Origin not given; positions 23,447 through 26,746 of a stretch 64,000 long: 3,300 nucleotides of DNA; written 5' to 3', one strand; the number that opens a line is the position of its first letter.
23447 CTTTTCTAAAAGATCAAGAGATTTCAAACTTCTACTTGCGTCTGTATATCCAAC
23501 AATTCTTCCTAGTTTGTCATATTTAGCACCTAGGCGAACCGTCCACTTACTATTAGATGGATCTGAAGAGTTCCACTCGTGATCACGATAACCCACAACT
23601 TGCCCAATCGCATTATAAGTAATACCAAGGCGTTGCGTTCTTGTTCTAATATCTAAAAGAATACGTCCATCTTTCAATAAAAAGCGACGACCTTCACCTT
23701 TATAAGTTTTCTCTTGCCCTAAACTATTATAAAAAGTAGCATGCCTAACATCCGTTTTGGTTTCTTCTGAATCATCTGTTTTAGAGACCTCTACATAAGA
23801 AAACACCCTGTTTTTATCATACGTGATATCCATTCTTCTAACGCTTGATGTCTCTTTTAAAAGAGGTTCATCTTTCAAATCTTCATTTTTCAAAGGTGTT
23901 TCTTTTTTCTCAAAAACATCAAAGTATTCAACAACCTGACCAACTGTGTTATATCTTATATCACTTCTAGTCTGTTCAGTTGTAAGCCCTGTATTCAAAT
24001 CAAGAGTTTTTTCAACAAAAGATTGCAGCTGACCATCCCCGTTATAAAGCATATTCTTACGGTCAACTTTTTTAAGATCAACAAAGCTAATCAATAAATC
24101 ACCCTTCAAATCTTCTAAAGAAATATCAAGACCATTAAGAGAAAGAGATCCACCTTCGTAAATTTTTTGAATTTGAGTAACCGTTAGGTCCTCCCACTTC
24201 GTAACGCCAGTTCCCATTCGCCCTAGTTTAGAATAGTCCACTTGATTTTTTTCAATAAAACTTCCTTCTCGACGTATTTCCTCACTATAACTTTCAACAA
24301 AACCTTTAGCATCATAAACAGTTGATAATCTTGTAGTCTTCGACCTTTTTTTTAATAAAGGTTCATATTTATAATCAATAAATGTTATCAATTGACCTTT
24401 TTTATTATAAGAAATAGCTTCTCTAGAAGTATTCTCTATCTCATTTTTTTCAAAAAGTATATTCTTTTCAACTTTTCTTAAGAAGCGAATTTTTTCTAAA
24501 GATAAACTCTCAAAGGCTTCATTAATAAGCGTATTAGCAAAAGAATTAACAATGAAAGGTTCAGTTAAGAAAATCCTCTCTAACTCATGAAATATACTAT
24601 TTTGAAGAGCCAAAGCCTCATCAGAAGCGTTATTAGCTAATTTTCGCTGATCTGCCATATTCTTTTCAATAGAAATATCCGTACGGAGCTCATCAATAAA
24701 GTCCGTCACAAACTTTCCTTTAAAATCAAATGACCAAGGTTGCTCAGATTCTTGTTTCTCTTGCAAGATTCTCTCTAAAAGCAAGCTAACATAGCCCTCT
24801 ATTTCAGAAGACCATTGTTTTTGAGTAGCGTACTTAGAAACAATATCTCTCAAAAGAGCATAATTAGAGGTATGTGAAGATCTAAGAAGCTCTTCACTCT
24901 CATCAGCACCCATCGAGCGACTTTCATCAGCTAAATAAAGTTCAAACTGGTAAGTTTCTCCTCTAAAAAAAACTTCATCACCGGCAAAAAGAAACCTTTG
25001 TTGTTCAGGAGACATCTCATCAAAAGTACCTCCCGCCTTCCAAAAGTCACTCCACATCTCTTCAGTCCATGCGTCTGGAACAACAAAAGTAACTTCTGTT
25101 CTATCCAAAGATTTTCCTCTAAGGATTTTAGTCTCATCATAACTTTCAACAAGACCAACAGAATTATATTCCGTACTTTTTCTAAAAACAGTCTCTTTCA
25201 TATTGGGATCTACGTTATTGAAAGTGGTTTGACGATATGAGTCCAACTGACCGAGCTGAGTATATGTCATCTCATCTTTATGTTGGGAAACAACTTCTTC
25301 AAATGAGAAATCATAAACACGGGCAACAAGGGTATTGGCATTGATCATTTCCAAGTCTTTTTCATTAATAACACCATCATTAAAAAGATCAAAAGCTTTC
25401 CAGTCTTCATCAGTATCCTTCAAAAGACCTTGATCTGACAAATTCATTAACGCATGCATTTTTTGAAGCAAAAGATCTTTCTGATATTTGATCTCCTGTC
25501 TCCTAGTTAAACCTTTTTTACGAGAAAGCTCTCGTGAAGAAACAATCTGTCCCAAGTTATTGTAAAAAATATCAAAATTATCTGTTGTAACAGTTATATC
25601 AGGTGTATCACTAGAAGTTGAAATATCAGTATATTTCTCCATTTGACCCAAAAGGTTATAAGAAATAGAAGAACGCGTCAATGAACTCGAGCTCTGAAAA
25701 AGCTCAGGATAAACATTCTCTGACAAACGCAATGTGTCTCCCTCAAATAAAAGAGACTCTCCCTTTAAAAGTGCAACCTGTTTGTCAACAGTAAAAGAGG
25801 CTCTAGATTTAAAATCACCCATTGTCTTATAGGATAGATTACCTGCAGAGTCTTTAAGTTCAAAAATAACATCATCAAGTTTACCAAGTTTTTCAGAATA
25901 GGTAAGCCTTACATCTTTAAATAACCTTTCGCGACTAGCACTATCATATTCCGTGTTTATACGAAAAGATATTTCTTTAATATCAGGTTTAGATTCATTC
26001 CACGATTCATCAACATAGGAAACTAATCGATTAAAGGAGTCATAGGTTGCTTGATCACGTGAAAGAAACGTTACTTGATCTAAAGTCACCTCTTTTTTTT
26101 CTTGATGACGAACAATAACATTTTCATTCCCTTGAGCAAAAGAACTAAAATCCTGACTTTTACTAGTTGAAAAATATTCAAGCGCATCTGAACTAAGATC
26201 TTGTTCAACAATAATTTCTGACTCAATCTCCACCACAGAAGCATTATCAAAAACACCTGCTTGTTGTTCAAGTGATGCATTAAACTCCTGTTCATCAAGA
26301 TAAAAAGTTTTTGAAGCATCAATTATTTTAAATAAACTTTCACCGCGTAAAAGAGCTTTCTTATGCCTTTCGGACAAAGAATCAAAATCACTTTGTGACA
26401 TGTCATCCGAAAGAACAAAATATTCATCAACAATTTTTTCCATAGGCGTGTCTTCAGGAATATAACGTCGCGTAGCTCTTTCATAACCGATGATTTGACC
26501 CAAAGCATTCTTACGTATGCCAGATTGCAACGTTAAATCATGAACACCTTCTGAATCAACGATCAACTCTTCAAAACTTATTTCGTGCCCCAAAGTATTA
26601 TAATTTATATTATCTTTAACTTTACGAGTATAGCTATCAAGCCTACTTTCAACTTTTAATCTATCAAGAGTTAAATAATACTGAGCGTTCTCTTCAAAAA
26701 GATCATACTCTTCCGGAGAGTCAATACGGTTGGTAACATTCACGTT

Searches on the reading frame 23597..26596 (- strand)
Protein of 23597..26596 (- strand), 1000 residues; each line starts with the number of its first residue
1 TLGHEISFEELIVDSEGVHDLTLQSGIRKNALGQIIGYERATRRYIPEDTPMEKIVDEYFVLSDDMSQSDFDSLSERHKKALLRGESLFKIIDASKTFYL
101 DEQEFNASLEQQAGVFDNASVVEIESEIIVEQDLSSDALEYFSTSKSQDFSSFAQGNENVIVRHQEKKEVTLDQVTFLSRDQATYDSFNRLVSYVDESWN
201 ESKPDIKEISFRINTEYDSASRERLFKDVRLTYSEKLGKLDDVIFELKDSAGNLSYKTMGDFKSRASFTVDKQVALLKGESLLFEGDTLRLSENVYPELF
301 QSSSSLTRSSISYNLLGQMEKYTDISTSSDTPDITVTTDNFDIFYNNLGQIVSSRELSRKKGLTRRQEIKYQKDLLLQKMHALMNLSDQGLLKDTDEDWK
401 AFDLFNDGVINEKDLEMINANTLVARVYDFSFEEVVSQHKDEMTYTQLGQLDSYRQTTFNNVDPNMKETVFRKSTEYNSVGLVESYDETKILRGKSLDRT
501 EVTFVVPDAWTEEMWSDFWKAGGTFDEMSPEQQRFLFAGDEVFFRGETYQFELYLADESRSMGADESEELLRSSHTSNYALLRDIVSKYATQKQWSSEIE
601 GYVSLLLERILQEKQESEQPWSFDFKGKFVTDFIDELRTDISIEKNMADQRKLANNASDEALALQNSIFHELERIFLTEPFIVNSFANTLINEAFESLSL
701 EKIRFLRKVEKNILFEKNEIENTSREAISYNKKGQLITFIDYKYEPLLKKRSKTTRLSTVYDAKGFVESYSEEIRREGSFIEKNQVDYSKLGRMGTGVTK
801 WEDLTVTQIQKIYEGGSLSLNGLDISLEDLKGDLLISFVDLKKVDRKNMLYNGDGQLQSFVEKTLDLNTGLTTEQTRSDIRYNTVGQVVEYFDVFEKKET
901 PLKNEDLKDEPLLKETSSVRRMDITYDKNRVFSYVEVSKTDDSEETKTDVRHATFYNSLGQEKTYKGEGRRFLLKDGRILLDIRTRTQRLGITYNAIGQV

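Call 87: search_protein_families(library=pfam, proteins=[window:23597-26596:-], max_evalue=1)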
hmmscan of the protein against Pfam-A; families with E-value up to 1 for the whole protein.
window:23597-26596:- (1000 aa): 1 family
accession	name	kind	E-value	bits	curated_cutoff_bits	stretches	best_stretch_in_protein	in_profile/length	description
PF13405.12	EF-hand_6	-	0.096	12.9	25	0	87-109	4-26/30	EF-hand domain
